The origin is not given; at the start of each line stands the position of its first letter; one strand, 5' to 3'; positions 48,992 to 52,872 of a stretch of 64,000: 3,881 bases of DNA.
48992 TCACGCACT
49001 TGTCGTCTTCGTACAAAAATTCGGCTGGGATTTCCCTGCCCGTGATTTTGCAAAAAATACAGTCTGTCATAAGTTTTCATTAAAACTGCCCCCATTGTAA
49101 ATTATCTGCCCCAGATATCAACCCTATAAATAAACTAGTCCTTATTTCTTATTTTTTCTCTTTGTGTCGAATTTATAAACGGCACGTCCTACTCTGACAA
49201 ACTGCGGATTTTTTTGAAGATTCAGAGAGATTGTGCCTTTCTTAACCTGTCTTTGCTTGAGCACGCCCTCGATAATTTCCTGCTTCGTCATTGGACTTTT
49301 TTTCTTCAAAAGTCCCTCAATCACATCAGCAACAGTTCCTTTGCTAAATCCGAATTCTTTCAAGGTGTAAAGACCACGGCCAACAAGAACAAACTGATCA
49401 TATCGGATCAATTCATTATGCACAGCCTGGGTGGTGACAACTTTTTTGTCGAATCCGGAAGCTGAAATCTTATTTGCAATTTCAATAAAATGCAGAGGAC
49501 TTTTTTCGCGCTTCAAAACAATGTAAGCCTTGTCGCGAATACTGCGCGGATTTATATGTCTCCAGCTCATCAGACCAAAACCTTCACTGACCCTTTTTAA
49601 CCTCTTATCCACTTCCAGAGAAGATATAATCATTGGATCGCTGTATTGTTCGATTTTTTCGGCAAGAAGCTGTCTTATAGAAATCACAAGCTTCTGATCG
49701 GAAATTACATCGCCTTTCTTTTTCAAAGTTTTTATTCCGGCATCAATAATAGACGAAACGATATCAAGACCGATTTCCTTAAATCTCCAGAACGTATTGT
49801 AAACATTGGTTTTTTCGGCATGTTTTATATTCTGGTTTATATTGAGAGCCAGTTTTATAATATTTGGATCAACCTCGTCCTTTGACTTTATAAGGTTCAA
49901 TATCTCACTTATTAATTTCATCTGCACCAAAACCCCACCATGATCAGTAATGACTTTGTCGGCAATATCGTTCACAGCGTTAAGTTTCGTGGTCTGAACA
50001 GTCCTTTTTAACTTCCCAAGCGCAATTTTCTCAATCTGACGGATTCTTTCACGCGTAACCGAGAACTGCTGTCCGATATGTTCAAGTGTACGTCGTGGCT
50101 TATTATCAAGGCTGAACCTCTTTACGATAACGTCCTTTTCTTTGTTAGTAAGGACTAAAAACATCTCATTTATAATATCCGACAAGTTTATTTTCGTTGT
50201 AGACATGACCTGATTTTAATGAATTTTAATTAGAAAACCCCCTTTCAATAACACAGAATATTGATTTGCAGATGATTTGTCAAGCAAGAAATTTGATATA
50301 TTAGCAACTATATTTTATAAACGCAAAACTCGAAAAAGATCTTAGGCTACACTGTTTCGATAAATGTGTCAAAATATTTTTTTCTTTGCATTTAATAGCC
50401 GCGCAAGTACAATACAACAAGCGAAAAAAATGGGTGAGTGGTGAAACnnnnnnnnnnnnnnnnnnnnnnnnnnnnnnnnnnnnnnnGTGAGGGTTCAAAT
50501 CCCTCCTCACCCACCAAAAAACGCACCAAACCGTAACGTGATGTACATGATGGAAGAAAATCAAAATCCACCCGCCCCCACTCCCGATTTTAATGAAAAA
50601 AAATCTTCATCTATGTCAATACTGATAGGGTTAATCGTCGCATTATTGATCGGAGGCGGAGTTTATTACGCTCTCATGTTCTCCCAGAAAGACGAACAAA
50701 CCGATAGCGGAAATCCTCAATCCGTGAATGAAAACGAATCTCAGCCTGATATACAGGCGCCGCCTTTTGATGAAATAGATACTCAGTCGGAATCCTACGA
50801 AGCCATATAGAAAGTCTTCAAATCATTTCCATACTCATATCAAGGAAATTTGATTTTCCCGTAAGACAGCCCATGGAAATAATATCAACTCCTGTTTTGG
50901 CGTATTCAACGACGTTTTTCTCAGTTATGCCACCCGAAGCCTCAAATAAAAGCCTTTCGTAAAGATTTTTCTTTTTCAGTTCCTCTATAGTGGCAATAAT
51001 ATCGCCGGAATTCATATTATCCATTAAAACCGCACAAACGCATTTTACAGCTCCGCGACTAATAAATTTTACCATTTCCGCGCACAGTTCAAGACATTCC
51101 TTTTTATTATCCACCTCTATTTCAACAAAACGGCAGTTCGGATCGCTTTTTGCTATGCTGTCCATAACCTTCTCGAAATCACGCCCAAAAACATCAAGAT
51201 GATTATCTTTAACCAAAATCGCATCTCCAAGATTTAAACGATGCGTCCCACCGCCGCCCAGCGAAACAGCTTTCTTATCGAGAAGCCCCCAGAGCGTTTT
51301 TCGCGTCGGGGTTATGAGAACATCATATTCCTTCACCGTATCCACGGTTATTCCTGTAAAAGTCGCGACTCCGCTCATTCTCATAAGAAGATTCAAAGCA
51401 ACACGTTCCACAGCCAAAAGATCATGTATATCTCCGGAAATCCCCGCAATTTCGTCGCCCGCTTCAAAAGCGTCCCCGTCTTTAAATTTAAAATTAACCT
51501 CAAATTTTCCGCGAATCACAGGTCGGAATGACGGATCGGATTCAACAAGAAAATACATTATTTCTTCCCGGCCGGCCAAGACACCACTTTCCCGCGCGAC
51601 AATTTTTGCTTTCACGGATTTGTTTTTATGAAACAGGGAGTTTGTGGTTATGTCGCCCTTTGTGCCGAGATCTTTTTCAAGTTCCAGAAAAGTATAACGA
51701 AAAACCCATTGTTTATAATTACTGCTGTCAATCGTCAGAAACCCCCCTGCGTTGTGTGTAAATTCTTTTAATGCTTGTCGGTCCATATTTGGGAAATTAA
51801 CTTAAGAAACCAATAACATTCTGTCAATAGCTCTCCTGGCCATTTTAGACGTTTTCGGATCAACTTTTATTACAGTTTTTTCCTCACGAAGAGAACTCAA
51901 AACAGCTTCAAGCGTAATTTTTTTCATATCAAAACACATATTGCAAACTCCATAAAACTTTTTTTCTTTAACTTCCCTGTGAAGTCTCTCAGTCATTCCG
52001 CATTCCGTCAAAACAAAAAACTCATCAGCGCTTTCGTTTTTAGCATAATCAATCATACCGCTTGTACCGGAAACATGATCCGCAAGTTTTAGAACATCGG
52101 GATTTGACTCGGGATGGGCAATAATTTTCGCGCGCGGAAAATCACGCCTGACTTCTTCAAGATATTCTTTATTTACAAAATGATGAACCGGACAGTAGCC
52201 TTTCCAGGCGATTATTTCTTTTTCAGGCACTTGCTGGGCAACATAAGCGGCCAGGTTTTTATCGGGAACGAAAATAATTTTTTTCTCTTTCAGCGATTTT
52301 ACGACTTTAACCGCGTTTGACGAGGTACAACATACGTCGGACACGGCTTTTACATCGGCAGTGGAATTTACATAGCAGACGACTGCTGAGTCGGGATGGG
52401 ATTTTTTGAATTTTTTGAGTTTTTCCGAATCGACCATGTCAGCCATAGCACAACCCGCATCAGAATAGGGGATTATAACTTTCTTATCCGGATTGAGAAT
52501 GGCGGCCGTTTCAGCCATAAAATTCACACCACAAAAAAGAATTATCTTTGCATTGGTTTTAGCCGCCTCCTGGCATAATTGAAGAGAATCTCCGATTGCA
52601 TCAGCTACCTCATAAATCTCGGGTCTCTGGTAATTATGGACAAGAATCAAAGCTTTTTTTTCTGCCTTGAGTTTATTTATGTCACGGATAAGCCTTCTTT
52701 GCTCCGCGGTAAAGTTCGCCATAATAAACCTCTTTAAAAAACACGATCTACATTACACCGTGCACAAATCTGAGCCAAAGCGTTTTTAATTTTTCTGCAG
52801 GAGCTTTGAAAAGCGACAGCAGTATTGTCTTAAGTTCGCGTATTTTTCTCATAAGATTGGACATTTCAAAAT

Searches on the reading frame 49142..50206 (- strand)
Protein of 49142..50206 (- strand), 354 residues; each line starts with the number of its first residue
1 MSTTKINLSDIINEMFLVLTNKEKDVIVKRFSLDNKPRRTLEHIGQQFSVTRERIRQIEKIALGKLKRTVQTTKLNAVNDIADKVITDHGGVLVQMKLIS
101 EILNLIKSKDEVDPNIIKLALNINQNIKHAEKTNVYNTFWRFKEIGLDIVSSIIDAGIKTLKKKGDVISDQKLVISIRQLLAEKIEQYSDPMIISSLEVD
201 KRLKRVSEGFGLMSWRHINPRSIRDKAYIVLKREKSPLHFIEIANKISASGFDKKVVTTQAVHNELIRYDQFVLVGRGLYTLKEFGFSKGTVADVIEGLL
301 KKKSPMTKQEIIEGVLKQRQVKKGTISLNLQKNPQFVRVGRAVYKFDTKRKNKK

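Call 68: search_protein_families(library=pfam, proteins=[window:49142-50206:-], max_evalue=0.00001)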
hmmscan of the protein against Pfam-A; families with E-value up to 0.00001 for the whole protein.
window:49142-50206:- (354 aa): 2 families
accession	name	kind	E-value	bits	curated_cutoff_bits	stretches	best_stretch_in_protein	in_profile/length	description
PF04545.22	Sigma70_r4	-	1.6e-12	47.2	24.1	1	18-67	4-49/50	Sigma-70, region 4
PF05066.19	HARE-HTH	-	5.8e-08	33.5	25.9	0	222-284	2-70/71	HB1, ASXL, restriction endonuclease HTH domain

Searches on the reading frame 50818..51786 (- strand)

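Call 68: search_protein_families(library=pfam, proteins=[window:50818-51786:-], max_evalue=0.00001)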
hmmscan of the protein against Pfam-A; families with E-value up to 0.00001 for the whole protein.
window:50818-51786:- (322 aa): 2 families
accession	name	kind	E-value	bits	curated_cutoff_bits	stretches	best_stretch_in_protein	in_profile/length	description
PF01729.25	QRPTase_C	-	1.4e-36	126.2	23.1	1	140-320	1-169/169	Quinolinate phosphoribosyl transferase, C-terminal domain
PF02749.22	QRPTase_N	-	3.7e-21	75.6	27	1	45-138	1-82/82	Quinolinate phosphoribosyl transferase, N-terminal domain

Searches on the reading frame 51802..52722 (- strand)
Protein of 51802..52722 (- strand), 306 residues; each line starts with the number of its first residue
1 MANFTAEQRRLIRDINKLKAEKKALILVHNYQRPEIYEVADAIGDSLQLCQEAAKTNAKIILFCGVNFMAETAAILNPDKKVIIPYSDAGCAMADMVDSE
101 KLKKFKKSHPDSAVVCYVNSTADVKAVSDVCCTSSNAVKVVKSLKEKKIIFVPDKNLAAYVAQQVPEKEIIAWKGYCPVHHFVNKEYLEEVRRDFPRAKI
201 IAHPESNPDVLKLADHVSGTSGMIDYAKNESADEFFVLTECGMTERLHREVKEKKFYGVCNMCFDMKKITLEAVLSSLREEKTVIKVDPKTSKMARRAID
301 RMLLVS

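Call 68: search_protein_families(library=pfam, proteins=[window:51802-52722:-], max_evalue=0.00001)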
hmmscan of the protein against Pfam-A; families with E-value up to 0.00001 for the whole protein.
window:51802-52722:- (306 aa): 1 family
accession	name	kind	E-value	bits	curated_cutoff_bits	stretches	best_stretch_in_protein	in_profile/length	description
PF02445.21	NadA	-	1.6e-119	398.9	27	1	14-303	2-294/295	Quinolinate synthetase A protein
